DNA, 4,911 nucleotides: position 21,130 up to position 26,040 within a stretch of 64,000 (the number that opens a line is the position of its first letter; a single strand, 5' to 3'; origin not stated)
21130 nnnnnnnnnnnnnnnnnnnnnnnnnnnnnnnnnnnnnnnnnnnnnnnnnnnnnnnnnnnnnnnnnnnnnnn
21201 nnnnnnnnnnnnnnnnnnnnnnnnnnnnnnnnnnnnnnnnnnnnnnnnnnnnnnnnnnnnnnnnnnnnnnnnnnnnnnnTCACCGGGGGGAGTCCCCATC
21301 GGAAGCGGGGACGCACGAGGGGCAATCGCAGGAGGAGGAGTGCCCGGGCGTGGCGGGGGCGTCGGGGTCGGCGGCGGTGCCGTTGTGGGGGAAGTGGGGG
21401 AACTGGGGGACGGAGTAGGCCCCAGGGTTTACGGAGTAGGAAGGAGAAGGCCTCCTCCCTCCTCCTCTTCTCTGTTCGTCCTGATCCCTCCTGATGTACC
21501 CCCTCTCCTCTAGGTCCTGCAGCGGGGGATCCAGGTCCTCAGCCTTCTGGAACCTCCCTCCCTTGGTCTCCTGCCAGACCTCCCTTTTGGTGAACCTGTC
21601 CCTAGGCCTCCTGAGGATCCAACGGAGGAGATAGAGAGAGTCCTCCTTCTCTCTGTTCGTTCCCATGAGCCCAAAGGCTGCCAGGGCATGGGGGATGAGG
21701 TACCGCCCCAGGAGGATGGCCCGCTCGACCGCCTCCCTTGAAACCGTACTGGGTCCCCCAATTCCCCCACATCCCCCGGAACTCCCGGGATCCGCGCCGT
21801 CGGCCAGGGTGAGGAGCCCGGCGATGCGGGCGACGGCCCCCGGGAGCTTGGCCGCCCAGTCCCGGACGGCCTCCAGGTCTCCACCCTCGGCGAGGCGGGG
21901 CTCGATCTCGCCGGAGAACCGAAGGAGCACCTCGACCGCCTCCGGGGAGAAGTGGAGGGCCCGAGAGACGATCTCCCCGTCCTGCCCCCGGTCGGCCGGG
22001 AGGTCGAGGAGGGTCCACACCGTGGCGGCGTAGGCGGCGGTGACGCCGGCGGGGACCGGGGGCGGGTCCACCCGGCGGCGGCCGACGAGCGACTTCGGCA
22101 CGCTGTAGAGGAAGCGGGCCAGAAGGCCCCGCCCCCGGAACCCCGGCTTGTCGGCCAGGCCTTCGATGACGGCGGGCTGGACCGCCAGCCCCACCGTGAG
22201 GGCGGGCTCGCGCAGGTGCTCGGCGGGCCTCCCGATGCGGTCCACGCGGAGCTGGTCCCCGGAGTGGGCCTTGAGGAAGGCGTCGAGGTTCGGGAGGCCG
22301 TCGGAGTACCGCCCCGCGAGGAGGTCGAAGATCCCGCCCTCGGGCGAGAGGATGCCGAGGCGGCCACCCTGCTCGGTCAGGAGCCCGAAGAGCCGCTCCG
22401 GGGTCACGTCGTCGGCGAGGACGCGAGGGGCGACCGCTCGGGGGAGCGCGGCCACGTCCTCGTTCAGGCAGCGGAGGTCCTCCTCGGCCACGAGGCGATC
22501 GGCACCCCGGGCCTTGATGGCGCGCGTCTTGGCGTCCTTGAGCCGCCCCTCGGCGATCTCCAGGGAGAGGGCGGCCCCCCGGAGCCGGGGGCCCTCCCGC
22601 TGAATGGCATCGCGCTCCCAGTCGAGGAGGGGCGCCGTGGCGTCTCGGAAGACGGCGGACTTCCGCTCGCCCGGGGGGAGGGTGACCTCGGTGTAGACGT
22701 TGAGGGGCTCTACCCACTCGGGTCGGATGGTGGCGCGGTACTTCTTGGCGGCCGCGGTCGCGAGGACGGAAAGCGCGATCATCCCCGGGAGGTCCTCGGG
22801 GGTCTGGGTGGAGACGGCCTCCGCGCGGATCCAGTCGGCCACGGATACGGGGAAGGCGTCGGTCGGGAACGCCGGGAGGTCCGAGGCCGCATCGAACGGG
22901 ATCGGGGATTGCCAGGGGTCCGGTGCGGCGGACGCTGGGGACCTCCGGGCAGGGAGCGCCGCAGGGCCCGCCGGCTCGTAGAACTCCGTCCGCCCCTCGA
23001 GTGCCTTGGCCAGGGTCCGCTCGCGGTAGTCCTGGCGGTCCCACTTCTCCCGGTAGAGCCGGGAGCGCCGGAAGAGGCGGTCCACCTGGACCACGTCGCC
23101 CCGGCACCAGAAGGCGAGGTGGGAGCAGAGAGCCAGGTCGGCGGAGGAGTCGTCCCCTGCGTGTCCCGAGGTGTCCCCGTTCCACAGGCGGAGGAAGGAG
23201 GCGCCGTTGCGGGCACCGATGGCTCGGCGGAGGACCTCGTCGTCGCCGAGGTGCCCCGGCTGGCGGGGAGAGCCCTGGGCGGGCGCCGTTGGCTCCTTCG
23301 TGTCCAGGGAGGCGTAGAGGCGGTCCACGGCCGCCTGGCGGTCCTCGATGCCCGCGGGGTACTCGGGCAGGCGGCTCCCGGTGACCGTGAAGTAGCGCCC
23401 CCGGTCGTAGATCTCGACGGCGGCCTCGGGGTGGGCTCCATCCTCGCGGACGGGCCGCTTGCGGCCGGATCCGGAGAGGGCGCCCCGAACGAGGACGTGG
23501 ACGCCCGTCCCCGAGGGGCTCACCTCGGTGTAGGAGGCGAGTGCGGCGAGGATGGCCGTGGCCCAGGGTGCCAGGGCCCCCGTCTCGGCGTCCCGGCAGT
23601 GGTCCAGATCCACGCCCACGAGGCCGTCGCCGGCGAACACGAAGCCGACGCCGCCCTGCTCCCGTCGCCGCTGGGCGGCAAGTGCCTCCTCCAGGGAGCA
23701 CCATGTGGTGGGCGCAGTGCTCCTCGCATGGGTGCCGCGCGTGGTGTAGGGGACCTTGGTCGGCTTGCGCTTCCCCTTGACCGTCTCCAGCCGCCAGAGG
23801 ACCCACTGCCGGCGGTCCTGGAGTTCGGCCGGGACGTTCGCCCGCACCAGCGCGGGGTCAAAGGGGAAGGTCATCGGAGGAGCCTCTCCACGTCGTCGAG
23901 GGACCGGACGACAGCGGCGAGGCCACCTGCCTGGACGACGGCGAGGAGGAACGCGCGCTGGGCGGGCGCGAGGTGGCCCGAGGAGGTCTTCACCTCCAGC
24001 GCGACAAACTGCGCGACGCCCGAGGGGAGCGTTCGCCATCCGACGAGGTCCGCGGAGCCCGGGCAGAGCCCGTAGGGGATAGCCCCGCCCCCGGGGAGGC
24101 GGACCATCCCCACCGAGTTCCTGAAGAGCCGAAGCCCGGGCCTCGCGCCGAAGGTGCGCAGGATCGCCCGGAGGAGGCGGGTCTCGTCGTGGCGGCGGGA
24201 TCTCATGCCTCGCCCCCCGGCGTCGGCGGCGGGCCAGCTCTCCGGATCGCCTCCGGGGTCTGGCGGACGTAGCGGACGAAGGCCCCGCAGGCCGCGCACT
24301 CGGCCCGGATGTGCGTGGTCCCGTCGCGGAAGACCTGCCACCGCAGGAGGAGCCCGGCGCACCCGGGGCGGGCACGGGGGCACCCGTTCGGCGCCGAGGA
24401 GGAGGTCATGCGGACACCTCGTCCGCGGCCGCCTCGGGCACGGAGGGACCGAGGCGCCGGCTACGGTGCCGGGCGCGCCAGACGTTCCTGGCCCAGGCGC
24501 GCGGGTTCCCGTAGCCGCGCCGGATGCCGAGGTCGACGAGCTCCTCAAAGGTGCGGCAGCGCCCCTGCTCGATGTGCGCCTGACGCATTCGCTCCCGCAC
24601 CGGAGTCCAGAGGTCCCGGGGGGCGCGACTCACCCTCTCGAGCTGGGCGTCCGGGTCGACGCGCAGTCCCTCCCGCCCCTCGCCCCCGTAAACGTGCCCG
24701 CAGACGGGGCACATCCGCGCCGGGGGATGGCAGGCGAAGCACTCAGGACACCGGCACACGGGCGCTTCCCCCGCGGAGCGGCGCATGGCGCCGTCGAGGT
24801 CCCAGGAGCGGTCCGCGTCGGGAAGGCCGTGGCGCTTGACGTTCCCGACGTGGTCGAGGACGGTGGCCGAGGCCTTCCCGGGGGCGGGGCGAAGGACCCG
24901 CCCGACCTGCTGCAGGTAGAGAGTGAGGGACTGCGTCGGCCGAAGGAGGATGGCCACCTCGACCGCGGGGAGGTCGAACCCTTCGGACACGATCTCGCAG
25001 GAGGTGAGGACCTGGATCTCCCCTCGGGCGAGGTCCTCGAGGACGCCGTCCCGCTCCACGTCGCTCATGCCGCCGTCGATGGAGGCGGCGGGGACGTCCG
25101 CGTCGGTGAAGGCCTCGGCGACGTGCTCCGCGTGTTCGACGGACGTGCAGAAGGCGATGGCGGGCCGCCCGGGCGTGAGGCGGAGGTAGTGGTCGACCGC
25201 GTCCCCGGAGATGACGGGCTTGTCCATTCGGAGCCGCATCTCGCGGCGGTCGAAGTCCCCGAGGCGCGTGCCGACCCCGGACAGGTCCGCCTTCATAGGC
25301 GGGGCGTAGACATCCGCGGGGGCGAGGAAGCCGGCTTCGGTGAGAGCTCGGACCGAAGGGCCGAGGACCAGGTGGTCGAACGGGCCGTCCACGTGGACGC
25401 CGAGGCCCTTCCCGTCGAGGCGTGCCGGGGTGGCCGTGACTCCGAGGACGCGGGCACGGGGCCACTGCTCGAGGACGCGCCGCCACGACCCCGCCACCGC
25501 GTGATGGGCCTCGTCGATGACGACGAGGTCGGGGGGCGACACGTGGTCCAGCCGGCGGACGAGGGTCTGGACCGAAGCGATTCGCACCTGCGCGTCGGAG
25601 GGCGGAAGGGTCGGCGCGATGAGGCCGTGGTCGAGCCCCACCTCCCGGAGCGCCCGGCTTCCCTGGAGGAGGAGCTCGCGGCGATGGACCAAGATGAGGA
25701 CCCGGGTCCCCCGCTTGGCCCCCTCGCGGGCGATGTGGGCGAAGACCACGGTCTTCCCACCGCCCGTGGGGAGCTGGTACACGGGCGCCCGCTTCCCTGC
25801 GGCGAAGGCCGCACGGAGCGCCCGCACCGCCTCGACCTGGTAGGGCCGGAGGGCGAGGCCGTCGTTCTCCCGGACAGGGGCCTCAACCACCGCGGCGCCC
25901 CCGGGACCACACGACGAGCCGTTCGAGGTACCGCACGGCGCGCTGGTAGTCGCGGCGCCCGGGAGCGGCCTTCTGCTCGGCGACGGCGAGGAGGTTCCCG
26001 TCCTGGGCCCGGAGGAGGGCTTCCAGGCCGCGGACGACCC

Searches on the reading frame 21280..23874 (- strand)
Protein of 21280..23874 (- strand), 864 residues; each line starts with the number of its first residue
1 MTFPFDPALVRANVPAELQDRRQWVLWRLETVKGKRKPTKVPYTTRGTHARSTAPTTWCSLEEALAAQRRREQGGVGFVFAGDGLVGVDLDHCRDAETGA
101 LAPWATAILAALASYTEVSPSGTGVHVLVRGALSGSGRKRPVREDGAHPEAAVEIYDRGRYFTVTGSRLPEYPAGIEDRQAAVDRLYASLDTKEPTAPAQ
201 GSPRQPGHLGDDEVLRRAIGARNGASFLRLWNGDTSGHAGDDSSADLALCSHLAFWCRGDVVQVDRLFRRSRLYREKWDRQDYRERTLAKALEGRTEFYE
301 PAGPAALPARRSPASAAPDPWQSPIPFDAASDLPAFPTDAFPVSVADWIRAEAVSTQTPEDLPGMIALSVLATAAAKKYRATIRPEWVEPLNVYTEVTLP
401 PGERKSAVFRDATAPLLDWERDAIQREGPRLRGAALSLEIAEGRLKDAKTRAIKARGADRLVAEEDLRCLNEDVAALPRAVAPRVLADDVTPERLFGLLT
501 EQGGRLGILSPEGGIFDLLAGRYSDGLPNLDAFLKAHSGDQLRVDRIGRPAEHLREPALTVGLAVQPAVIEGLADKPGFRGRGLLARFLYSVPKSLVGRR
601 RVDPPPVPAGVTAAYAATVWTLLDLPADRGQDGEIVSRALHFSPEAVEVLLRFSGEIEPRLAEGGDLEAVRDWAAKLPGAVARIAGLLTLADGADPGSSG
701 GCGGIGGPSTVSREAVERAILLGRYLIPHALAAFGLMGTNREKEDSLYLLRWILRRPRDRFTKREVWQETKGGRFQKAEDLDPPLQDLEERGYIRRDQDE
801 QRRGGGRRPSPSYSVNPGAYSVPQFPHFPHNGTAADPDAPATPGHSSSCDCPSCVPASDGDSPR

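Call 11: search_protein_families(library=phrogs, proteins=[window:21280-23874:-])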
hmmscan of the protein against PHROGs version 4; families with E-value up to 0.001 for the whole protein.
window:21280-23874:- (864 aa): 7 families
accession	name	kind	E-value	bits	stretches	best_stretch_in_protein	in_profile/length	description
phrog_1829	-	DNA, RNA and nucleotide metabolism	1.6e-77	262.3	1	13-306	5-304/772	DNA primase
phrog_13901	-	DNA, RNA and nucleotide metabolism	1.9e-69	235.4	1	12-301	9-301/341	DNA primase/helicase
phrog_2373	-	DNA, RNA and nucleotide metabolism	1.1e-58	200.1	1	319-796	39-502/515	DNA helicase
phrog_3022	-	DNA, RNA and nucleotide metabolism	4.1e-43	148.8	1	12-292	7-292/788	DNA primase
phrog_8643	-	DNA, RNA and nucleotide metabolism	3.2e-29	103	1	11-169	34-171/179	DNA polymerase/primase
phrog_15962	-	DNA, RNA and nucleotide metabolism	3.4e-21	76.2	1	10-198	27-219/835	DNA primase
phrog_35045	-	DNA, RNA and nucleotide metabolism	8.6e-13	48.4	1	231-290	251-312/826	DNA primase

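Call 41: find_related_loci(query=window:21280-23874:-, collection=viral_contigs, flank=10000)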
Query window:21280-23874:- (864 aa) in viral_contigs; peptide patterns used: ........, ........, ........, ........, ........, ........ (x = any residue, [..] = any of these).
5 stretches matched a pattern; 1 encode a relative of the query (tblastn E <= 1e-3); 1 distinct loci.
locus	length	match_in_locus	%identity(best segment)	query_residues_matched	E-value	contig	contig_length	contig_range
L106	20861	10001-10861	46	8-302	4e-70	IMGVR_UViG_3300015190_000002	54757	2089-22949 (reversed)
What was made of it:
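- Tried and rejected: Primase query in IMG/VR: one distant locus (call 41).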

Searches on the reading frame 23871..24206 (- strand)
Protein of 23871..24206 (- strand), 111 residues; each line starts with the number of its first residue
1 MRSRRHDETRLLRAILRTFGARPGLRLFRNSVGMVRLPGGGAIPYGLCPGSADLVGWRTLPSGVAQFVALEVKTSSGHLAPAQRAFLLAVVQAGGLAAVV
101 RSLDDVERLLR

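Call 25: search_protein_families(library=pfam, proteins=[window:23871-24206:-], max_evalue=0.01)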
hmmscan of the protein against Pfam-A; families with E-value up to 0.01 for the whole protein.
window:23871-24206:- (111 aa): 1 family
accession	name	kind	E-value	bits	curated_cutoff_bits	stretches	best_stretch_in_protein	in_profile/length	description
PF08774.17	VRR_NUC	-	3.4e-06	27.5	23.8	1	46-102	59-114/116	VRR-NUC domain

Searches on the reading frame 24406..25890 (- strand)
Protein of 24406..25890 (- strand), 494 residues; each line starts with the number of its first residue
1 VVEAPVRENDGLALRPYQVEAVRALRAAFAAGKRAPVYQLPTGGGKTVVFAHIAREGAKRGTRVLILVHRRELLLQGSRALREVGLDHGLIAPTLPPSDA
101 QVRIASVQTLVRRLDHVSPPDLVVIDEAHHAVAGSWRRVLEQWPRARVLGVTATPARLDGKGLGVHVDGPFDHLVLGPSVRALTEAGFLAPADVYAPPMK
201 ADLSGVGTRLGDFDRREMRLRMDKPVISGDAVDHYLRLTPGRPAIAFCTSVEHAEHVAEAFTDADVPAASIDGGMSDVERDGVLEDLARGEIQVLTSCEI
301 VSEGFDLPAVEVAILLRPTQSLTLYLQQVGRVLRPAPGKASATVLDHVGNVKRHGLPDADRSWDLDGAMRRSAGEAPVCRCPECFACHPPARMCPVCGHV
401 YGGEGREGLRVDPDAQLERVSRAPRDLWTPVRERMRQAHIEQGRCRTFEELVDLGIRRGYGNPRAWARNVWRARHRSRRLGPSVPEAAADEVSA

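Call 18: search_protein_families(library=pfam, proteins=[window:24406-25890:-], max_evalue=0.01)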
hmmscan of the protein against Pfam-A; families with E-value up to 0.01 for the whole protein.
window:24406-25890:- (494 aa): 5 families
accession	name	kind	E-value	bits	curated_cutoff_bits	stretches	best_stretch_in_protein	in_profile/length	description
PF04851.21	ResIII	-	2.2e-25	89.9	22.5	1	13-157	3-164/164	Type III restriction enzyme, res subunit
PF00271.37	Helicase_C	-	3.1e-18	66.5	23.5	1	232-334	6-108/110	Helicase conserved C-terminal domain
PF00270.35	DEAD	-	1.5e-09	38.3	26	1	16-156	2-161/167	DEAD/DEAH box helicase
PF13604.12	AAA_30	-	9.3e-05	22.7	27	1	22-150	7-121/191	AAA domain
PF18766.7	SWI2_SNF2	-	0.0016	18.6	26.7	1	18-157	2-157/221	SWI2/SNF2 ATPase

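Call 38: find_related_loci(query=window:24406-25890:-, collection=viral_contigs, flank=10000)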
Query window:24406-25890:- (494 aa) in viral_contigs; peptide patterns used: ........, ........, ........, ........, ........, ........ (x = any residue, [..] = any of these).
163 stretches matched a pattern; 141 encode a relative of the query (tblastn E <= 1e-3); the best 80 are kept; 80 distinct loci.
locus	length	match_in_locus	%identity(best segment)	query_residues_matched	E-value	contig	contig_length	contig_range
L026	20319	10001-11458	48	10-479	5e-141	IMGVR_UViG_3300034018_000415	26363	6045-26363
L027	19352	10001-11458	48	10-479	5e-141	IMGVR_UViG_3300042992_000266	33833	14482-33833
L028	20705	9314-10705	51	12-478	7e-140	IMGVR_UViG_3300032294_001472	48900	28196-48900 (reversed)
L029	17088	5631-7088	48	10-479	5e-141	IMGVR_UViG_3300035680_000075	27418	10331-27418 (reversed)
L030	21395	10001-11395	46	4-471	1e-121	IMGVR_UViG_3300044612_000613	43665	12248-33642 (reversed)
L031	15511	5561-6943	47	12-479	2e-120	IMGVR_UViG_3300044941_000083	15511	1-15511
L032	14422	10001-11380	48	12-474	3e-120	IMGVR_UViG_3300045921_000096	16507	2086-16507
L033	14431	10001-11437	46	12-494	7e-120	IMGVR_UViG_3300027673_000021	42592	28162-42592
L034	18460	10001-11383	47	12-479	1e-119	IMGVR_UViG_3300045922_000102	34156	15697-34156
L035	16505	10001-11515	38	12-486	8e-105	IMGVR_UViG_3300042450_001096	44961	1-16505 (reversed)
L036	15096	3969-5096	49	115-475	2e-103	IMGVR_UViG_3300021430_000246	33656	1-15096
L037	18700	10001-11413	47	12-488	1e-112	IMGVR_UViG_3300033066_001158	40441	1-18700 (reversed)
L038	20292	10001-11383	46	12-479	6e-121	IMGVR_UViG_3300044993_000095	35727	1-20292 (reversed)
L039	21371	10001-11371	43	7-478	1e-101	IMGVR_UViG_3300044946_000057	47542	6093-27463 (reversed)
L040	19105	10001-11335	43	14-470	7e-100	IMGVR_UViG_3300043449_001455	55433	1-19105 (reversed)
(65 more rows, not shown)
